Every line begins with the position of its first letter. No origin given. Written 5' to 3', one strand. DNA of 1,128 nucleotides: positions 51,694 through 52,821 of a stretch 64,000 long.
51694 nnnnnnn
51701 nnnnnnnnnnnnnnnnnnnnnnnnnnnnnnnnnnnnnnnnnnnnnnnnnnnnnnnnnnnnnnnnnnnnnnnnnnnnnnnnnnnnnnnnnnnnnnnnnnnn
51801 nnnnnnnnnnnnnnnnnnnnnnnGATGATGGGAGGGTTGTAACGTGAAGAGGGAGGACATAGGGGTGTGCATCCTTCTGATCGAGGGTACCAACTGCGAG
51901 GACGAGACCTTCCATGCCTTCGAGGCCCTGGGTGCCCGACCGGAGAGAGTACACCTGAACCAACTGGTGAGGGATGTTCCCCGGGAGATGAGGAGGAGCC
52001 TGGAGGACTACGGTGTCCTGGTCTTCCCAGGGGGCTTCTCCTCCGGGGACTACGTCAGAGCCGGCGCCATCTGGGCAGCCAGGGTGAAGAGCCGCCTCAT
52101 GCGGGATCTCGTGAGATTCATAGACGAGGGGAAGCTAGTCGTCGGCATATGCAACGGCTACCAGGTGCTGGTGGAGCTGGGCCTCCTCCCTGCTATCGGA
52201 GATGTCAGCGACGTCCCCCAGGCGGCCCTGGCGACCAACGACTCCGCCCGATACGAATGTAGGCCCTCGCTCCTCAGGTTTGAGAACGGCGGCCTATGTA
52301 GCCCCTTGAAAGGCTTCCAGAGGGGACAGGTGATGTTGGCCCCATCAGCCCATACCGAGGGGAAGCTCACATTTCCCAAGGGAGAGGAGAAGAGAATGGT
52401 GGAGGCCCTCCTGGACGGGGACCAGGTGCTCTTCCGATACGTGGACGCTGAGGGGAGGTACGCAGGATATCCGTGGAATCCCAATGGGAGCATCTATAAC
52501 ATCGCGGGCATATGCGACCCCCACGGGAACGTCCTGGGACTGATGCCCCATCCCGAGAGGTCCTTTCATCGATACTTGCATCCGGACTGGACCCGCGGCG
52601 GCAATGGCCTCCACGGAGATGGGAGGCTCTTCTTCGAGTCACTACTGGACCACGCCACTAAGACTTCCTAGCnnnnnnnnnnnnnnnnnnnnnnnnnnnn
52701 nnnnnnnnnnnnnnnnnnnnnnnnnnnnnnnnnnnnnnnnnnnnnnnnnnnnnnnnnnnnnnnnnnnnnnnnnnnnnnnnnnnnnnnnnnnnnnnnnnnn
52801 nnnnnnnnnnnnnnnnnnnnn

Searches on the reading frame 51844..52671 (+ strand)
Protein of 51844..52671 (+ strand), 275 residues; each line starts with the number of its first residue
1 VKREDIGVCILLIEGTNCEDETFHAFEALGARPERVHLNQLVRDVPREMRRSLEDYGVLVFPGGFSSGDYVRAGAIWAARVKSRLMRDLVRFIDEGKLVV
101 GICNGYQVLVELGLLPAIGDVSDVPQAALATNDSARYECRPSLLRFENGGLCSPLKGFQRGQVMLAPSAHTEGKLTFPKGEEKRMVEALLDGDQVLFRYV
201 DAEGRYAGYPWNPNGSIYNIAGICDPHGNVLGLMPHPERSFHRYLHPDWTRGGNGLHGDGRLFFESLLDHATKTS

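Call 11: search_protein_families(library=pfam, proteins=[window:51844-52671:+], max_evalue=0.00001)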
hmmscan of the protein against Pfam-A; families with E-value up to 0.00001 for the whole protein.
window:51844-52671:+ (275 aa): 1 family
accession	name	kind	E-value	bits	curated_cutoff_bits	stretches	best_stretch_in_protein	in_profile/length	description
PF13507.12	GATase_5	-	6.9e-63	212.6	27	1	8-264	4-253/260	CobB/CobQ-like glutamine amidotransferase domain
